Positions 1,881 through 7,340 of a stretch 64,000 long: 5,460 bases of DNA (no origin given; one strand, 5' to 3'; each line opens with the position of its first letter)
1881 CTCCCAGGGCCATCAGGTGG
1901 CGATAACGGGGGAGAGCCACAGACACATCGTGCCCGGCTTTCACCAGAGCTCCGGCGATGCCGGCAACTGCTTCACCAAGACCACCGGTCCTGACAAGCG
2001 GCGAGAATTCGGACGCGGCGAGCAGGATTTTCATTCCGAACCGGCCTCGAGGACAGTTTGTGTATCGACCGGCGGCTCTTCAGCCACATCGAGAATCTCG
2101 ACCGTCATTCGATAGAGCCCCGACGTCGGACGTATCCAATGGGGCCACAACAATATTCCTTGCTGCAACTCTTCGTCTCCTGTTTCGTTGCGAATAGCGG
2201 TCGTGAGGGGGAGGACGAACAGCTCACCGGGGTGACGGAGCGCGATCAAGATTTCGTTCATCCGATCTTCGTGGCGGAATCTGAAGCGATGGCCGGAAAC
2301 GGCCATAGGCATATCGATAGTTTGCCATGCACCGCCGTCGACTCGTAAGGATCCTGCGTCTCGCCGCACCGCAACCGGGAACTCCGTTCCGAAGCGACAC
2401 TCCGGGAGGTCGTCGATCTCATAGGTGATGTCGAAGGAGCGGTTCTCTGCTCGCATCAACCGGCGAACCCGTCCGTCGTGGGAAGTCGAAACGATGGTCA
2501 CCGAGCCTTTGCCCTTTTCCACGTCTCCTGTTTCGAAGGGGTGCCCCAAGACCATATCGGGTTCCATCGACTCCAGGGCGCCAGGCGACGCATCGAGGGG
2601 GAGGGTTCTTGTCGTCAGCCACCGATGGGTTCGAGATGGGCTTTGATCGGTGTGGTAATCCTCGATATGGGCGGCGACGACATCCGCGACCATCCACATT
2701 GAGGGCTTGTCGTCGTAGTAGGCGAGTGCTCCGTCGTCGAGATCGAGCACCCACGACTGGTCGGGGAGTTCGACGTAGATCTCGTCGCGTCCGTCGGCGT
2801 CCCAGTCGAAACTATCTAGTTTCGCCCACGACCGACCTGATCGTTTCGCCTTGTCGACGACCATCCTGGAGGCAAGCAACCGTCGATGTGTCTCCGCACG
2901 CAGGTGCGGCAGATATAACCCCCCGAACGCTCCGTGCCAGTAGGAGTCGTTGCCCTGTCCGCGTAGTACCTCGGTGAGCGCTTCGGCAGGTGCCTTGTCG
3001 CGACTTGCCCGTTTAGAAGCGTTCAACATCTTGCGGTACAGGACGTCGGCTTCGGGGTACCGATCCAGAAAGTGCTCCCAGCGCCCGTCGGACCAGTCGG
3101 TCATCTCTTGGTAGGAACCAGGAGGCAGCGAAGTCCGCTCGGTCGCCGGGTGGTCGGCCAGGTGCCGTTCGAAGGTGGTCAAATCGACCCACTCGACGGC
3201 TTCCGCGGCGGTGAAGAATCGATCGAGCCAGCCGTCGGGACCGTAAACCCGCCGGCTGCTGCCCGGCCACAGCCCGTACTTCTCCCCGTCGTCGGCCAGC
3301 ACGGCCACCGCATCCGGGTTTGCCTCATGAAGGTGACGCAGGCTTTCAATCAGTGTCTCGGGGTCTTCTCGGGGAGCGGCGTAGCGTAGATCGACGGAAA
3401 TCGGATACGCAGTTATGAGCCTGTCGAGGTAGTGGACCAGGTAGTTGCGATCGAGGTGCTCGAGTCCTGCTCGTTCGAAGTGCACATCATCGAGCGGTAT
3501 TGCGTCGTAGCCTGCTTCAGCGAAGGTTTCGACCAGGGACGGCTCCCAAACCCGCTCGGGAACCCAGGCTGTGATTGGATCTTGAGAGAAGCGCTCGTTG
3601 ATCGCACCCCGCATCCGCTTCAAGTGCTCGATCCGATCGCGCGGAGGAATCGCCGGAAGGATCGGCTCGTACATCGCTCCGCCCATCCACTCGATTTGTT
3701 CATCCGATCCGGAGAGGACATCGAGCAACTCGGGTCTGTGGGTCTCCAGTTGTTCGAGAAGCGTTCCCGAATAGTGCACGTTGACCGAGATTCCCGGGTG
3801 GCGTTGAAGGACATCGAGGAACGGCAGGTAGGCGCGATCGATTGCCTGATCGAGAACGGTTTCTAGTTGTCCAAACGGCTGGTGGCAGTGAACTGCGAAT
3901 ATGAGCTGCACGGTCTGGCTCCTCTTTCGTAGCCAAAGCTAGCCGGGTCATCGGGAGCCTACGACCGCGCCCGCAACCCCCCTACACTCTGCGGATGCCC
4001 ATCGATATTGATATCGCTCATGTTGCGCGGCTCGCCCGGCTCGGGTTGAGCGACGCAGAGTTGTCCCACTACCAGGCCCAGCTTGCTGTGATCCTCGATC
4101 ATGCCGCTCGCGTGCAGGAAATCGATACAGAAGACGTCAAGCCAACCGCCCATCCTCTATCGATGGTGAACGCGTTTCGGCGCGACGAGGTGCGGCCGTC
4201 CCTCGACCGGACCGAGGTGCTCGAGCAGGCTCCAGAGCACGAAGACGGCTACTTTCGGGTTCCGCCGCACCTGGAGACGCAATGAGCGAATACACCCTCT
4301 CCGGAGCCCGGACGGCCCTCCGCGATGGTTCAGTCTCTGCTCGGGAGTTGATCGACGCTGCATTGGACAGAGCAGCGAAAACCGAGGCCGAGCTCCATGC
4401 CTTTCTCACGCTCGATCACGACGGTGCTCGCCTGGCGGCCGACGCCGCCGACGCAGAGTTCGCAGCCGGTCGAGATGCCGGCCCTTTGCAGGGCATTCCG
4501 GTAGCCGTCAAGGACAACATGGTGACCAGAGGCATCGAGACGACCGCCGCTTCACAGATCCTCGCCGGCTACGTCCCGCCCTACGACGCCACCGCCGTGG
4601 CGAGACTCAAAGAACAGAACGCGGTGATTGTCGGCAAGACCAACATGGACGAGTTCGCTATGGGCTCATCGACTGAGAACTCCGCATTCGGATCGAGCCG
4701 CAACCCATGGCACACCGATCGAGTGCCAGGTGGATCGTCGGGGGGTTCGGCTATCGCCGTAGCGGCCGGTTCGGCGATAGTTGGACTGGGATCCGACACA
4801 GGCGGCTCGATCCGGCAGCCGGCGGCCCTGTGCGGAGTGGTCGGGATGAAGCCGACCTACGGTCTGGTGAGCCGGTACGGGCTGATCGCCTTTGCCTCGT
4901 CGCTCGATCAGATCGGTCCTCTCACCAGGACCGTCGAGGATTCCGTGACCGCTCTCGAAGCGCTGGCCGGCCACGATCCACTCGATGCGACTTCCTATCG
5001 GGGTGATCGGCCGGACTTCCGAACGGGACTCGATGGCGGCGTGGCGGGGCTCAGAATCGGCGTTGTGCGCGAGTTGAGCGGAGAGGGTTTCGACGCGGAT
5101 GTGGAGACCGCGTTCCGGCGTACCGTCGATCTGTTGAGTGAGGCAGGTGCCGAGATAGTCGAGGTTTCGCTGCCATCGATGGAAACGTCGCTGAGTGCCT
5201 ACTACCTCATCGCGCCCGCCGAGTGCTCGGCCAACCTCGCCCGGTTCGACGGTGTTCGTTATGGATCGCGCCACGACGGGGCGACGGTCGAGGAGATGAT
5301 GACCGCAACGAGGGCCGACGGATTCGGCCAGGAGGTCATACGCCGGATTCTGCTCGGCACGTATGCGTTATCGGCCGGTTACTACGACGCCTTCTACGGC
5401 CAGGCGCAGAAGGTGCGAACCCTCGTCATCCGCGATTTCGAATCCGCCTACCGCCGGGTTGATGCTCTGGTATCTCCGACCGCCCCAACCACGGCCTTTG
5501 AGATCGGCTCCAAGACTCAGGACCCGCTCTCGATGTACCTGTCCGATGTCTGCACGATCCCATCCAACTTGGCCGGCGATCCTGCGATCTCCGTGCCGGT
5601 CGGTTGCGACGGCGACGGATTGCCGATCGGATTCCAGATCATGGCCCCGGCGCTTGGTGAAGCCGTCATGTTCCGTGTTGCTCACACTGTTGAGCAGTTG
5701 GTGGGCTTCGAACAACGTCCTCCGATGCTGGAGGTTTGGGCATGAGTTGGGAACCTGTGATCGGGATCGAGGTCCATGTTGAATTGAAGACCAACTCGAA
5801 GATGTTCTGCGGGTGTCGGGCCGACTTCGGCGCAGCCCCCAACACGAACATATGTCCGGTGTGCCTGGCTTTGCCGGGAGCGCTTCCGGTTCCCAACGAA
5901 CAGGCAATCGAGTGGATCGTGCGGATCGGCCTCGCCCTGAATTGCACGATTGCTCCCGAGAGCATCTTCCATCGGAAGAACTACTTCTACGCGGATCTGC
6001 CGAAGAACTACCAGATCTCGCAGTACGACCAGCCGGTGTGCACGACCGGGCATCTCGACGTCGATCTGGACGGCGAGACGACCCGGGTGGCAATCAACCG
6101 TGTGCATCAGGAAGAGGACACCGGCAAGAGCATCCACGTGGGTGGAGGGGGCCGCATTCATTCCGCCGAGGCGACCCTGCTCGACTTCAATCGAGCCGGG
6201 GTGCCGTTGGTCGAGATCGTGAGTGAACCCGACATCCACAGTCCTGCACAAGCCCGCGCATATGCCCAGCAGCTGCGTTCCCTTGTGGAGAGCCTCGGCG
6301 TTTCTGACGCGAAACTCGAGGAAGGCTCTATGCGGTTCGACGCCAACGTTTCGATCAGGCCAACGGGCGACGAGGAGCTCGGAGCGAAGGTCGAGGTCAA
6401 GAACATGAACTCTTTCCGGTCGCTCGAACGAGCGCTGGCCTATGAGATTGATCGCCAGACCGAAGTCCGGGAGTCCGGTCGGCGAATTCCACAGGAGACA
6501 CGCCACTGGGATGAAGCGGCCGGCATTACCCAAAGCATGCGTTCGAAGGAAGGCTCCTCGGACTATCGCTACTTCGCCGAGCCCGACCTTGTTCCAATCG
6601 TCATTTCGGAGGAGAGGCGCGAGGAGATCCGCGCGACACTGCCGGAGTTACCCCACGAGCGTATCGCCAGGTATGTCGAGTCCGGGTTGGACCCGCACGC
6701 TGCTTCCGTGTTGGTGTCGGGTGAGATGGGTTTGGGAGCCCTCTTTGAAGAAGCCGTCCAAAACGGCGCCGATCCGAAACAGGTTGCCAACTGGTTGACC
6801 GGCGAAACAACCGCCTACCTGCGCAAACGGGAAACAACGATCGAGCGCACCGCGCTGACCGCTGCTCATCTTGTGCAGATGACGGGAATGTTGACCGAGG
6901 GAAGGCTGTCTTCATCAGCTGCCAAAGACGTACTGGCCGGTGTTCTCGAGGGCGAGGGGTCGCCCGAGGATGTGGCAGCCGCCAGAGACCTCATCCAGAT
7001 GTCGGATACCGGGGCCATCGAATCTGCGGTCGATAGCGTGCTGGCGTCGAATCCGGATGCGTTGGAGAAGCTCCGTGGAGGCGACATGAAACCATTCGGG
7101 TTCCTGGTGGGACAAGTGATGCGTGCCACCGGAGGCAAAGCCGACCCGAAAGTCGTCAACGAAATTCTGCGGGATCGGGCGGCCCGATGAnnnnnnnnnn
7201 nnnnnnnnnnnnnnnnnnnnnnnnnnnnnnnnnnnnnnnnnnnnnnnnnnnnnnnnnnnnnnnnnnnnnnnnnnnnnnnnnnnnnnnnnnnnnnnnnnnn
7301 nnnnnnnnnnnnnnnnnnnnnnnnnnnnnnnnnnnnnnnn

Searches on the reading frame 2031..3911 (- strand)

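Call 28: search_protein_families(library=pfam, proteins=[window:2031-3911:-], max_evalue=0.0001)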
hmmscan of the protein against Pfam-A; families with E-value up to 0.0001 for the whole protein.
window:2031-3911:- (626 aa): 3 families
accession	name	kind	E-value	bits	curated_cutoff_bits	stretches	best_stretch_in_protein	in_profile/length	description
PF03065.20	Glyco_hydro_57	-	4.4e-29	102.2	21.2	1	23-260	43-288/291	Glycosyl hydrolase family 57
PF09094.16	AmyA-A_glucT_m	-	5.6e-20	72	27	1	276-346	1-74/80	Alpha-amylase/4-alpha-glucanotransferase, middle domain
PF09095.17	AmyA-gluTrfs_C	-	1.8e-10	41.3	22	1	477-596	147-274/284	Alpha-amylase/4-alpha-glucanotransferase, C-terminal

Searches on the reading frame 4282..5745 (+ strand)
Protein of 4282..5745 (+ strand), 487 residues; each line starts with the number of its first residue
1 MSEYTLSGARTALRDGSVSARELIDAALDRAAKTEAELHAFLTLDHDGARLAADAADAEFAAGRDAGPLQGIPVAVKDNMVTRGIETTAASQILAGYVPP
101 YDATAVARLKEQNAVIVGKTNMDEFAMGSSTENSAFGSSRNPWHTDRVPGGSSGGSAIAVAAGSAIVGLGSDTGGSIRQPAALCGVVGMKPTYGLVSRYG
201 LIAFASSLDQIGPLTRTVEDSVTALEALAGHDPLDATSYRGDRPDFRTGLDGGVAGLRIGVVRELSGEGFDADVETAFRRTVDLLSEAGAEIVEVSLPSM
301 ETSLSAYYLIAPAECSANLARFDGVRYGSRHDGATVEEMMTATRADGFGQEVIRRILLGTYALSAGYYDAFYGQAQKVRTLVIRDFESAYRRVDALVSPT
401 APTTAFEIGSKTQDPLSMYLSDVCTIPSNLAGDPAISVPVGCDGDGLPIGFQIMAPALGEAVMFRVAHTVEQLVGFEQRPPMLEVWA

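Call 28: search_protein_families(library=pfam, proteins=[window:4282-5745:+], max_evalue=0.0001)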
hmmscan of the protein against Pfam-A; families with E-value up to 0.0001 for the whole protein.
window:4282-5745:+ (487 aa): 1 family
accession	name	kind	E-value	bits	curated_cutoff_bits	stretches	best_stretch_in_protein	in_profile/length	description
PF01425.27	Amidase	-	4.2e-154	514.3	27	1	22-461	1-442/445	Amidase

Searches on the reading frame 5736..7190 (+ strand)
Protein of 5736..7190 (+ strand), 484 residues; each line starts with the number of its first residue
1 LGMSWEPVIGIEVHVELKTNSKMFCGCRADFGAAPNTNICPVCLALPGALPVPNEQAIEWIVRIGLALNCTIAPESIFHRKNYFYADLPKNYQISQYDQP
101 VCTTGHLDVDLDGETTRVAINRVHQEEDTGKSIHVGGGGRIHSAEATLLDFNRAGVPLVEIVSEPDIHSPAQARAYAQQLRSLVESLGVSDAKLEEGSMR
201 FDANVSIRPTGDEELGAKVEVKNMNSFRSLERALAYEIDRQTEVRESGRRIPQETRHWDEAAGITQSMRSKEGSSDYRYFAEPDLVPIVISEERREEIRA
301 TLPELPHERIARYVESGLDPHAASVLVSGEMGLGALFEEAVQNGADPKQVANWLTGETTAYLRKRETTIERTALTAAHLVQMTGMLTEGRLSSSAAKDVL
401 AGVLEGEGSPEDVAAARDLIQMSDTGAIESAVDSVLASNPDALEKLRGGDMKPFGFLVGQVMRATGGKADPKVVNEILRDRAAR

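Call 28: search_protein_families(library=pfam, proteins=[window:5736-7190:+], max_evalue=0.0001)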
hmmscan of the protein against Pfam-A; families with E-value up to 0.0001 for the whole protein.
window:5736-7190:+ (484 aa): 2 families
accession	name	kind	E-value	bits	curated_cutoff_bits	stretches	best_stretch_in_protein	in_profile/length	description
PF02934.20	GatB_N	-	3.2e-118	394.4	23.4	1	8-293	2-274/277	GatB/GatE catalytic domain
PF02637.23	GatB_Yqey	-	3.3e-48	163.8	27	1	336-480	2-146/148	GatB domain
